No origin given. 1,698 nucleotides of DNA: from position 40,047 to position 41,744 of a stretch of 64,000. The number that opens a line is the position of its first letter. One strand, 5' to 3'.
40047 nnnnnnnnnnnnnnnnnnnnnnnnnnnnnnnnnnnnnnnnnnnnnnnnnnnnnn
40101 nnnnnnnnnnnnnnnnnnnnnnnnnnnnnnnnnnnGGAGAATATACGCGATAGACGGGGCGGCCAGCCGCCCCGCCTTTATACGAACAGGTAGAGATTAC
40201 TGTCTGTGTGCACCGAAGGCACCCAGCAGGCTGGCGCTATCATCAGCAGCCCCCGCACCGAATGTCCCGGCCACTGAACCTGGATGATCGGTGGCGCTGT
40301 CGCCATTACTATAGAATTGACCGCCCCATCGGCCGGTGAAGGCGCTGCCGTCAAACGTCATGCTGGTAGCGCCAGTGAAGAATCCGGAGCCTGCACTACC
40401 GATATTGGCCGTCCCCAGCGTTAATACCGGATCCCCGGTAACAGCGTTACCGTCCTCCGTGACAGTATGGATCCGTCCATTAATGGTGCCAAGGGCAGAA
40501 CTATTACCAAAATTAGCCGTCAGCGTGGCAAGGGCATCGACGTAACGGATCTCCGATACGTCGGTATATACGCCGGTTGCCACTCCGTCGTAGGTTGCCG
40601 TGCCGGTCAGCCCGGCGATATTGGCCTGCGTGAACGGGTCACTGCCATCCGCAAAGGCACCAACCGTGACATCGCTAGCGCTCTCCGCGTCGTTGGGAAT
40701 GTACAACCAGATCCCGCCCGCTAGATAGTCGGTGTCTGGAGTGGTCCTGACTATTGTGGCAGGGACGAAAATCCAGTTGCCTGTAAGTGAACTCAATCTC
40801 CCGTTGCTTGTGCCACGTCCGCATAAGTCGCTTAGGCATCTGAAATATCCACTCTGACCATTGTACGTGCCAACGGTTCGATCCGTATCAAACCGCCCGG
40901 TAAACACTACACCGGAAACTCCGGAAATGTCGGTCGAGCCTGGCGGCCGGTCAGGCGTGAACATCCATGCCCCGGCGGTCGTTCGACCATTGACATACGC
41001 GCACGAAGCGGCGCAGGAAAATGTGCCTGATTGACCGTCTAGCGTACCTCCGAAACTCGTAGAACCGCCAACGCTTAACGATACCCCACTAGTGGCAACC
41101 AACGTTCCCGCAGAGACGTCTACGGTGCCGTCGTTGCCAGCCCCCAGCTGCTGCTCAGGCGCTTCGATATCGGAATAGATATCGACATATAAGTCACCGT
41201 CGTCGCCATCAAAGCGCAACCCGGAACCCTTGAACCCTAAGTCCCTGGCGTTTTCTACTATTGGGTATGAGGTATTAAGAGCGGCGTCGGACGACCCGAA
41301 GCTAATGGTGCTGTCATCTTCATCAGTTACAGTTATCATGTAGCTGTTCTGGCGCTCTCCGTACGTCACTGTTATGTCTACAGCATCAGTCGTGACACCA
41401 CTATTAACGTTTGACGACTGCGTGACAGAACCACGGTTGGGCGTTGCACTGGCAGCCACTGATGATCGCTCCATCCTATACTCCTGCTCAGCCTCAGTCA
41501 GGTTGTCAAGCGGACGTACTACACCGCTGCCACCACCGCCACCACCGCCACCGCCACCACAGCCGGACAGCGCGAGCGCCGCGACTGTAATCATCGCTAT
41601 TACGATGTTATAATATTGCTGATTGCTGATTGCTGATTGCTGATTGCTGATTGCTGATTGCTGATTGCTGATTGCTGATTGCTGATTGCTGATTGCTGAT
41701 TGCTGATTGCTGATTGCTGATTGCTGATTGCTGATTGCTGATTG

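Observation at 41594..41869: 26 perfect copies of a 7-bp repeat (ATCAGCA)n between an upstream leader ORF and a surface-lipoprotein gene; probable slipped-strand phase-variation switch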

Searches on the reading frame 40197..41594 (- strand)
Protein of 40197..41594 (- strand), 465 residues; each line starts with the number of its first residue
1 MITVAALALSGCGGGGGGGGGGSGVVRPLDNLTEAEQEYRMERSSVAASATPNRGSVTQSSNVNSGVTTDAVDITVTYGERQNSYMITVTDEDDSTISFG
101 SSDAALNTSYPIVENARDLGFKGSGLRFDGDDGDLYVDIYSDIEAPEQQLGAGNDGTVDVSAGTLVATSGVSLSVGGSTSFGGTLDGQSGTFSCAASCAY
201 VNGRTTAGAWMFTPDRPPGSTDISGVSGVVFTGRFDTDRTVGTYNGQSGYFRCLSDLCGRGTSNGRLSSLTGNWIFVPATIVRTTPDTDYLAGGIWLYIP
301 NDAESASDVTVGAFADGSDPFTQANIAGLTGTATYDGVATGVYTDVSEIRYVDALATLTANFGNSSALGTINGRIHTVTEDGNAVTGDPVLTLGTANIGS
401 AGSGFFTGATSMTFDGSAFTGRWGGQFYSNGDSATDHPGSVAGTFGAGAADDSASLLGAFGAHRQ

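Call 4: search_protein_families(library=pfam, proteins=[window:40197-41594:-], max_evalue=0.01)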
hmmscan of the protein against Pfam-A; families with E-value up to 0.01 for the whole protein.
window:40197-41594:- (465 aa): 1 family
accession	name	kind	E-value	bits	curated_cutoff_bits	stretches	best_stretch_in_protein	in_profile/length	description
PF23619.1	Ig_VWA7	-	0.0073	17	27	0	292-327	61-96/104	VWA7 Ig-like domain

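Call 9: find_homologous_proteins(query=window:40197-41594:-)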
Query window:40197-41594:- (465 aa): 496 proteins with E <= 0.001 among 8000 candidates; the best 120 are listed.
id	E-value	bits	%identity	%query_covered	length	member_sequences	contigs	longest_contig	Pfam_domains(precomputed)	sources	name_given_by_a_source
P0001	1.7e-296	1001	100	100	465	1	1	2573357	-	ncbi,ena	-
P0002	6.6e-118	413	53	93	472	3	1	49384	-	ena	-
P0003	1.2e-115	405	52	94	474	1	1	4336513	-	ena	-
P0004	1.6e-113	398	52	93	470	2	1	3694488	-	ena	-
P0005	4.8e-112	393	38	97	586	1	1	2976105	-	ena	-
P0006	1.1e-108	382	51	94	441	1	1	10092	-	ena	-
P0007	1.4e-108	382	48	94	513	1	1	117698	-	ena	-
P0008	1.6e-107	378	48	91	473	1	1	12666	-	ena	-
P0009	5.6e-107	377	48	100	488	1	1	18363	-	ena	-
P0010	8.5e-107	376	52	88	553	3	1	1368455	-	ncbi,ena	-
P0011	1.3e-106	376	45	100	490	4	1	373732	-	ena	-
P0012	2.7e-106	374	49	88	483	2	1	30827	-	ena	-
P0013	2.9e-106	374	50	89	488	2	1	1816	-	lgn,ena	-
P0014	7.9e-106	373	49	89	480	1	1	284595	-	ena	-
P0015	1.6e-105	372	50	89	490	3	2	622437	-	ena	-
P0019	2.8e-103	364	49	90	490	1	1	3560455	-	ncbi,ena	-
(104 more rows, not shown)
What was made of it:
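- Annotation pipelines called the 465-aa protein from ATG 41594 (call 9).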

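Call 10: find_encoding_contigs(protein=P0001, flank=4000, max_places=6)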
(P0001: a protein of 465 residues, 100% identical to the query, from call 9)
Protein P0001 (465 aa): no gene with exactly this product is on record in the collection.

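Call 11: find_encoding_contigs(protein=P0002, flank=4000, max_places=4)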
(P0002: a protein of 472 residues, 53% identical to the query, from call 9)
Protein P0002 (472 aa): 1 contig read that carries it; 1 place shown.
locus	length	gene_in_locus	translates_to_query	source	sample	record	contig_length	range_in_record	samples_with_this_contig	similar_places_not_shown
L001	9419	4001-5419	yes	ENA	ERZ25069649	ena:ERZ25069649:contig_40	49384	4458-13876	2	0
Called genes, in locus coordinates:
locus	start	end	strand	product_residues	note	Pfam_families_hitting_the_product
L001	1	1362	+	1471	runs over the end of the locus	PF08751:TrwC, PF13245:AAA_19, PF13401:AAA_22 (faint), PF13604:AAA_30, PF25199:nSTAND_NTPase5 (weak), PF01443:Viral_helicase1 (weak), PF22232:TraI_hel_assoc_N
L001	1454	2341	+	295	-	PF01804:Penicil_amidase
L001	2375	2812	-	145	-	PF08751:TrwC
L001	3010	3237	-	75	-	PF07927:HicA_toxin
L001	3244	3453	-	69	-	PF21748:UPF0150 (weak)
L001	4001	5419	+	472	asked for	-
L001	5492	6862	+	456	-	PF13432:TPR_16 (faint), PF04575:SlipAM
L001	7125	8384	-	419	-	PF13356:Arm-DNA-bind_3, PF00589:Phage_integrase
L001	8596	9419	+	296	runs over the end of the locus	PF05853:BKACE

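Call 12: find_encoding_contigs(protein=P0003, flank=4000, max_places=4)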
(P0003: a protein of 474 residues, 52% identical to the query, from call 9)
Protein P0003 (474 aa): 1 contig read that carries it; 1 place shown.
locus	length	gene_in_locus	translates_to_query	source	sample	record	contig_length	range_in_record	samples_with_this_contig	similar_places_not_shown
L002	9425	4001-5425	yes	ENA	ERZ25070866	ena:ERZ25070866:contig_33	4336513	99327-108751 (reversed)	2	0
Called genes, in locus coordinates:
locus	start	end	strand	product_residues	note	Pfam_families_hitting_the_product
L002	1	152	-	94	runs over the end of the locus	PF01527:HTH_Tnp_1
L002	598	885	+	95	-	PF12844:HTH_19 (weak), PF13443:HTH_26 (weak), PF01381:HTH_3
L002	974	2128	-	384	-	PF13356:Arm-DNA-bind_3, PF00589:Phage_integrase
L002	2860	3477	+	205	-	PF04909:Amidohydro_2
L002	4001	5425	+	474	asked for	-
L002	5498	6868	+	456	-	PF14559:TPR_19 (faint), PF13424:TPR_12 (faint), PF04575:SlipAM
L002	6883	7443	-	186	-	-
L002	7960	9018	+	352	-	-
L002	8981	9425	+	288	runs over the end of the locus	-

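Call 27: find_encoding_contigs(protein=P0122, flank=8000, max_places=6)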
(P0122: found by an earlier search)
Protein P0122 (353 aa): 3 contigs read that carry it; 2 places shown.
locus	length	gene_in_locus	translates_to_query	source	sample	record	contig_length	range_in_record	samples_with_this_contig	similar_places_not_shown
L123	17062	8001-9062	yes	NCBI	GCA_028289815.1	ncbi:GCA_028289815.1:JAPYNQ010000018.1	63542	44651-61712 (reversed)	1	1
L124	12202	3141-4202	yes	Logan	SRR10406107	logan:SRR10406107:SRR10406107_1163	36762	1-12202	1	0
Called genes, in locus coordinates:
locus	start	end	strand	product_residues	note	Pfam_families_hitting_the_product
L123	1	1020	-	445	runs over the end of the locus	-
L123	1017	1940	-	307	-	PF00005:ABC_tran, PF02463:SMC_N (faint), PF13175:AAA_15 (faint), PF13304:AAA_21, PF13732:DrrA1-3_C (weak)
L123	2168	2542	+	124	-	PF09361:Phasin_2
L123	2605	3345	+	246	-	PF00106:adh_short, PF01370:Epimerase, PF08659:KR, PF13561:adh_short_C2, PF16363:GDP_Man_Dehyd (weak)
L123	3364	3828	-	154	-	PF07879:PHB_acc_N, PF05233:PHB_acc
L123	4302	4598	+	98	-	-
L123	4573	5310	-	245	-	PF00106:adh_short, PF03807:F420_oxidored (faint), PF05368:NmrA (weak), PF08659:KR, PF01370:Epimerase, PF13460:NAD_binding_10, PF13561:adh_short_C2, PF16363:GDP_Man_Dehyd (weak)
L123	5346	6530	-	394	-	PF00108:Thiolase_N, PF00109:ketoacyl-synt (weak), PF02803:Thiolase_C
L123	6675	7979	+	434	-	PF09712:PHA_synth_III_E, PF14520:HHH_5 (weak)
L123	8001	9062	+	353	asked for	PF07167:PhaC_N (weak), PF00561:Abhydrolase_1, PF11339:DUF3141 (weak), PF12146:Hydrolase_4 (faint)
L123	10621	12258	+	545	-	PF06418:CTP_synth_N, PF00117:GATase, PF07722:Peptidase_C26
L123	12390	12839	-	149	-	PF13511:DUF4124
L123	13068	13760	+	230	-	PF00226:DnaJ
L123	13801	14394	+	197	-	-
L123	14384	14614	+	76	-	-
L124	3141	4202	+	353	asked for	PF07167:PhaC_N (weak), PF00561:Abhydrolase_1, PF11339:DUF3141 (weak), PF12146:Hydrolase_4 (faint)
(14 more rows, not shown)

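Call 39: find_encoding_contigs(protein=P0004, flank=2500, max_places=3)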
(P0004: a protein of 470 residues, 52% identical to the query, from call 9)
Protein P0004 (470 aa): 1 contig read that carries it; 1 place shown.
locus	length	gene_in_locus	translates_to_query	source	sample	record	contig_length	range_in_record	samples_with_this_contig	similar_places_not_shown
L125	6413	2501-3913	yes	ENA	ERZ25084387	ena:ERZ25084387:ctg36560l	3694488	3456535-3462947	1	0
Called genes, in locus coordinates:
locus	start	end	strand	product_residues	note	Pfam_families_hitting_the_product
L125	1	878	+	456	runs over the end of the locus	PF00069:Pkinase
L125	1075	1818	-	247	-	PF01695:IstB_IS21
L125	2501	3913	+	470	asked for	-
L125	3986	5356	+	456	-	PF13424:TPR_12 (faint), PF13432:TPR_16 (faint), PF14559:TPR_19 (faint), PF04575:SlipAM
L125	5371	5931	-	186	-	-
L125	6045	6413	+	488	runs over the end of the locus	-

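Call 40: find_encoding_contigs(protein=P0010, flank=2500, max_places=3)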
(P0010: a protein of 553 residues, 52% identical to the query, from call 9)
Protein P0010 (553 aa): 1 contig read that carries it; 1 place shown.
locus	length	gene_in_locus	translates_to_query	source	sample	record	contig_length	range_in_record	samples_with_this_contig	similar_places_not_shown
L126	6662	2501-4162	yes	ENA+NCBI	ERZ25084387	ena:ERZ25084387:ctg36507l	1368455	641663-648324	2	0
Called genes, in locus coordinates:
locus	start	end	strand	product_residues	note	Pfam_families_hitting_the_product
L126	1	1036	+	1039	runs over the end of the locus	PF08751:TrwC, PF01443:Viral_helicase1 (faint), PF13086:AAA_11 (faint), PF13245:AAA_19, PF13401:AAA_22 (faint), PF13604:AAA_30, PF22232:TraI_hel_assoc_N (faint), PF13538:UvrD_C_2 (weak)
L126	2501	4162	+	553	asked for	-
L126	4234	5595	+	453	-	PF13432:TPR_16 (faint), PF14559:TPR_19 (faint), PF04575:SlipAM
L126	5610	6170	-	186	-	-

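Call 41: find_encoding_contigs(protein=P0019, flank=2500, max_places=3)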
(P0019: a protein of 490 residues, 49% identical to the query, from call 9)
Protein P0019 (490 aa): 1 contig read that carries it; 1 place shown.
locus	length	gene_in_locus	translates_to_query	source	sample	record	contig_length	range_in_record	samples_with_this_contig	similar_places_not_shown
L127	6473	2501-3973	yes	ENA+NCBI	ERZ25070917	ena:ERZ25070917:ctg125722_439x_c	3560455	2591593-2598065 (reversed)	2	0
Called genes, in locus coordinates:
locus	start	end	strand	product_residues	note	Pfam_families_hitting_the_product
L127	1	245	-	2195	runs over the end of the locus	PF20579:LapA (faint), PF03160:Calx-beta (weak)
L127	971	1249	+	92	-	PF01381:HTH_3, PF13560:HTH_31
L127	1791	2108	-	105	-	PF15731:MqsA_antitoxin (weak), PF01381:HTH_3 (weak)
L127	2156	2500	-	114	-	-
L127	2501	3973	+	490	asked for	-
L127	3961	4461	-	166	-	-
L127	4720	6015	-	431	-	PF13191:AAA_16 (weak)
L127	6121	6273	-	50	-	-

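Call 45: find_related_loci(query=A1, collection=metagenome_contigs, flank=3000)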
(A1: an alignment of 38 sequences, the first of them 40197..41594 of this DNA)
Query A1 (465 aa) in metagenome_contigs; peptide patterns used: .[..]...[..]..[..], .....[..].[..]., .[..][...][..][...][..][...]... (x = any residue, [..] = any of these).
499 stretches matched a pattern; 28 encode a relative of the query (tblastn E <= 1e-3); 28 distinct loci.
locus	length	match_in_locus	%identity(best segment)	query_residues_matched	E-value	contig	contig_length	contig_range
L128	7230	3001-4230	49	55-465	2e-103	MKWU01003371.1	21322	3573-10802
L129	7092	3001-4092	37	47-465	5e-49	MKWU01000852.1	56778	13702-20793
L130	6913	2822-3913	37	47-465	5e-49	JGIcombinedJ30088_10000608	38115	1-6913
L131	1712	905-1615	44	251-465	8e-44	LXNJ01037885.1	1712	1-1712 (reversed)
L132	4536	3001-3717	44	245-464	3e-42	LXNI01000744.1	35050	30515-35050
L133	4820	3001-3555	46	287-465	6e-41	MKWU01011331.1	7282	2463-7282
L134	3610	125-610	49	305-465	3e-36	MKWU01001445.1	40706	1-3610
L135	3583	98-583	49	305-465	3e-36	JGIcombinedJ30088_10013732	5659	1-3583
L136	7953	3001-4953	41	268-465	6e-31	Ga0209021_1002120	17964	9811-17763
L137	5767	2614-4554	41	268-465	5e-31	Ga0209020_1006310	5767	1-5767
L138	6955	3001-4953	41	268-465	5e-31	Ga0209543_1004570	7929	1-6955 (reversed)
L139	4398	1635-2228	39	267-465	1e-28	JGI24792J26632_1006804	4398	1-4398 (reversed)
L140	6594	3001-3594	39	267-465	1e-28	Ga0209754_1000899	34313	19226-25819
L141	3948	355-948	39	267-465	2e-28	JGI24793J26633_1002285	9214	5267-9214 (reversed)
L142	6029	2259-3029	37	248-464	3e-28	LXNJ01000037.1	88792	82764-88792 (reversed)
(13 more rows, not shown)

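Call 48: find_encoding_contigs(protein=P0011, flank=2500, max_places=4)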
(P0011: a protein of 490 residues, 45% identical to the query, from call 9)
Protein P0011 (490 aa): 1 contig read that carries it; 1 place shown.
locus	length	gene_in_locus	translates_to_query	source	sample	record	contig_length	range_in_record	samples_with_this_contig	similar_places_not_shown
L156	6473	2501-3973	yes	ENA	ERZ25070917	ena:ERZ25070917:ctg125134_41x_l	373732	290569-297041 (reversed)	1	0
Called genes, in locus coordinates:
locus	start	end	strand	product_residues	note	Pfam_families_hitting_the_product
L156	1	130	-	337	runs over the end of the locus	PF00929:RNase_T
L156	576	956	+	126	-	-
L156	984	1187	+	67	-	-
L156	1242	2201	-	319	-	PF02899:Phage_int_SAM_1 (weak), PF13495:Phage_int_SAM_4 (faint), PF00589:Phage_integrase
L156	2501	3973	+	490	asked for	-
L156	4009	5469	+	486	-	PF25060:ARM_TT21_2nd (weak), PF14559:TPR_19 (weak), PF04575:SlipAM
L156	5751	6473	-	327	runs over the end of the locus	-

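Call 49: find_encoding_contigs(protein=P0015, flank=2500, max_places=4)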
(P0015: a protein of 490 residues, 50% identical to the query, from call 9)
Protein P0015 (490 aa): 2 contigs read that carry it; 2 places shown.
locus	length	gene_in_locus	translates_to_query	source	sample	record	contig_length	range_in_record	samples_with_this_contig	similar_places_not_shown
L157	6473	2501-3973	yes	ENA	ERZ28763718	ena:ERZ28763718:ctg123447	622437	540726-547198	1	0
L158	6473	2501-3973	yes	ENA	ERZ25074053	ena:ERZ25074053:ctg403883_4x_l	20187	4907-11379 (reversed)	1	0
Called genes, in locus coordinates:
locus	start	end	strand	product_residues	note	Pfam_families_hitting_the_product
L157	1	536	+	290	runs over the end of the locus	PF03372:Exo_endo_phos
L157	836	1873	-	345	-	PF22022:Phage_int_M (weak), PF00589:Phage_integrase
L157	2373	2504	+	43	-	-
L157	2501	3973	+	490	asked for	-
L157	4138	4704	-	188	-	-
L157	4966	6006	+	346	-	PF05598:DUF772, PF01609:DDE_Tnp_1, PF13359:DDE_Tnp_4 (weak)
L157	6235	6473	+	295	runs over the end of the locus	PF01609:DDE_Tnp_1, PF13751:DDE_Tnp_1_6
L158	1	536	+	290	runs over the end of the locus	PF03372:Exo_endo_phos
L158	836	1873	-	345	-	PF22022:Phage_int_M (weak), PF00589:Phage_integrase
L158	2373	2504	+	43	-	-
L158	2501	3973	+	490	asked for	-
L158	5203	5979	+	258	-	PF13529:Peptidase_C39_2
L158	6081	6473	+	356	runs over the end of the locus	-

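Call 50: find_encoding_contigs(protein=P0007, flank=2500, max_places=4)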
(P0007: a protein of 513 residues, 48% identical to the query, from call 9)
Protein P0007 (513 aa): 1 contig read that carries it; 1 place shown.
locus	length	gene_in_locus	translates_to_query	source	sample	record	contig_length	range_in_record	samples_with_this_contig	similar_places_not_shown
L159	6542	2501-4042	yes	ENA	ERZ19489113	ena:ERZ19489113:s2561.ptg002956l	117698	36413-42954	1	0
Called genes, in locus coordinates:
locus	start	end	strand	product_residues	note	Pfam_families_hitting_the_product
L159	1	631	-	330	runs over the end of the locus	-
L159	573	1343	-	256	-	PF02310:B12-binding (faint)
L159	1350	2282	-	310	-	PF01209:Ubie_methyltran, PF13489:Methyltransf_23, PF13649:Methyltransf_25, PF13847:Methyltransf_31, PF08241:Methyltransf_11, PF08242:Methyltransf_12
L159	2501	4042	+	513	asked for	-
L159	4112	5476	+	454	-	PF14559:TPR_19 (faint), PF13428:TPR_14 (faint), PF13432:TPR_16 (faint), PF04575:SlipAM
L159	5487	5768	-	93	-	PF13744:HTH_37 (weak), PF13443:HTH_26 (faint)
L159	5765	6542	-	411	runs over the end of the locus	PF17761:DUF1016_N, PF06250:YhcG_C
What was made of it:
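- On Slam (type 11 secretion)-dependent surface lipoprotein: The same pairing occurs in 6 of the 9 distinct homologue loci examined (calls 11, 12, 39, 40, 48, 50).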

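Call 53: search_solved_structures(query=A1, max_evalue=1)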
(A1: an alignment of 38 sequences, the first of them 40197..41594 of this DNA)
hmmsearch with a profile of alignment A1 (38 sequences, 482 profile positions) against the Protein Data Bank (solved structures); distinct sequences matched with E-value up to 1: 0.
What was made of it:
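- On Slam (type 11 secretion)-dependent surface lipoprotein: There is no Pfam or PDB hit by sequence (calls 4, 53).
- Tried and rejected: The profile search against PDB sequences found none (call 53).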

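Call 67: predict_structure(alignment_id=A1)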
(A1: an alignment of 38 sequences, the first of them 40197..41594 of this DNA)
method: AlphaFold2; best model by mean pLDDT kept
length: 465 residues; sequences in the alignment: 38
mean_pLDDT: 85.1   pTM: 0.73
mean pLDDT of the five models: 85.1, 84.0, 82.2, 81.9, 81.0
residues with pLDDT >= 90: 240; 70-90: 170; 50-70: 29; < 50: 26
segments of 3 or more residues with pLDDT < 50: 1-23, 432-434
pLDDT, mean of each block of 10 residues (from residue 1): 36 36 64 89 93 87 92 89 89 86 80 71 89 91 87 81 81 81 88 89 87 91 94 92 95 93 91 94 83 94 93 91 67 93 90 94 79 94 89 90 82 93 89 65 96 94 90
secondary structure, 60 per line:
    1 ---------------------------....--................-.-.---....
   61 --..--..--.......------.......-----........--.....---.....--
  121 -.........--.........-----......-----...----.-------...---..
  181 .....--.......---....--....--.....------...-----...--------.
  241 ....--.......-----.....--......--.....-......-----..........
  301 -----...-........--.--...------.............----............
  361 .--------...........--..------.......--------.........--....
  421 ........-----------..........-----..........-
elements in order: H28-31 H34-49 E57-60 E71-77 E84-90 E96-100 E106-110 H114-118 E122-130 E133-141 E147-152 E158-160 E173-175 E179-185 E188-194 E198-201 E204-207 E210-214 E221-223 E229-231 E240-244 E247-253 E259-263 E266-271 E274-278 E280-285 E291-300 E310-317 E332-344 E349-361 E370-380 E391-397 E406-414 E417-428 E440-449 E455-464

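Call 69: fold_search(model_id=the predicted structure, library=pdb)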
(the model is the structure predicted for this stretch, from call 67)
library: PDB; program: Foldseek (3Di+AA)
matches with E <= 10: 359; with E <= 0.001: 10
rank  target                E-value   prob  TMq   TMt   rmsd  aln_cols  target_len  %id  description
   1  4o4u_B                3.4e-05  1.00  0.27  0.25  27.1       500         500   10  Crystal structure of the vaccine antigen Transferrin Binding Protein B (TbpB) mutant Trp-176-Ala from Haemophilus para (released 2015-01-14)
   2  4o4u_C                4.9e-05  1.00  0.27  0.26  24.9       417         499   12  Crystal structure of the vaccine antigen Transferrin Binding Protein B (TbpB) mutant Trp-176-Ala from Haemophilus para (released 2015-01-14)
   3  4o4u_A                8.7e-05  1.00  0.27  0.25  24.7       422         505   12  Crystal structure of the vaccine antigen Transferrin Binding Protein B (TbpB) mutant Trp-176-Ala from Haemophilus para (released 2015-01-14)
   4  4qq1_A                1.9e-04  1.00  0.25  0.23  24.9       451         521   12  Crystal structure of the isotype 1 Transferrin binding protein B (TbpB) from serogroup B Neisseria meningitidis (released 2015-04-01)
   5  4o4u_D                2.1e-04  1.00  0.26  0.24  27.4       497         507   11  Crystal structure of the vaccine antigen Transferrin Binding Protein B (TbpB) mutant Trp-176-Ala from Haemophilus para (released 2015-01-14)
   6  4o4x_B                2.4e-04  1.00  0.26  0.25  24.8       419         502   12  Crystal structure of the vaccine antigen Transferrin Binding Protein B (TbpB) double mutant Tyr-167-Ala and Trp-176-Al (released 2015-01-14)
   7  9mr0_C                2.6e-04  1.00  0.23  0.33  20.7       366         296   13  Neisseria meningitidis haptoglobin-hemogloblin utilization protein A (released 2026-02-04)
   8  3v8u_A                4.5e-04  1.00  0.26  0.23  24.0       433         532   12  The crystal structure of transferrin binding protein B (TbpB) from Neisseria meningitidis serogroup B (released 2012-02-15)
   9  9dc4_B                4.5e-04  1.00  0.25  0.22  26.1       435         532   12  Transferrin Binding Protein A in complex with transferrin binding protein B, transferrin and globular domain of TonB (released 2026-03-04)
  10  9clm_B                6.9e-04  0.99  0.26  0.21  26.7       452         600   11  Transferrin Binding Protein A in complex with transferrin binding protein B and two molecules of transferrin (released 2026-03-04)
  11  6cuj_A                1.5e-03  1.00  0.24  0.65   4.6       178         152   17  Crystal structure of the C-terminal domain of neisserial heparin binding antigen (NHBA) (released 2018-09-26)
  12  5o14_B                2.1e-03  1.00  0.23  0.42  15.0       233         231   12  Co-crystal structure of a cross-reactive bactericidal human antibody targeting meningococcal vaccine antigen factor H  (released 2018-02-14)
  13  6ehb_B                2.6e-03  0.14  0.09  0.12  27.1       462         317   11  OmpU, an outer membrane protein, of Vibrio cholerae (released 2018-04-25)
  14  6ehb_A                4.5e-03  0.13  0.09  0.12  26.9       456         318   10  OmpU, an outer membrane protein, of Vibrio cholerae (released 2018-04-25)
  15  2o62_A                5.2e-03  0.60  0.16  0.25  21.2       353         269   10  CRYSTAL STRUCTURE OF A PROTEIN WITH UNKNOWN FUNCTION FROM DUF3598 FAMILY (NPUN_R4044) FROM NOSTOC PUNCTIFORME PCC 7310 (released 2007-02-13)
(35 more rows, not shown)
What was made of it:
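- On Slam (type 11 secretion)-dependent surface lipoprotein: Foldseek PDB hits at probability 1.00 are TbpB, HpuA, NHBA C-domain (TMt 0.65) and fHbp (calls 67, 69).
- Closest known: Neisseria hpuA. Same: It is among the best structural matches (call 69).
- The AF2 model has pLDDT 85, and the Foldseek top hits are TbpB, HpuA, NHBA and fHbp (calls 67, 69).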
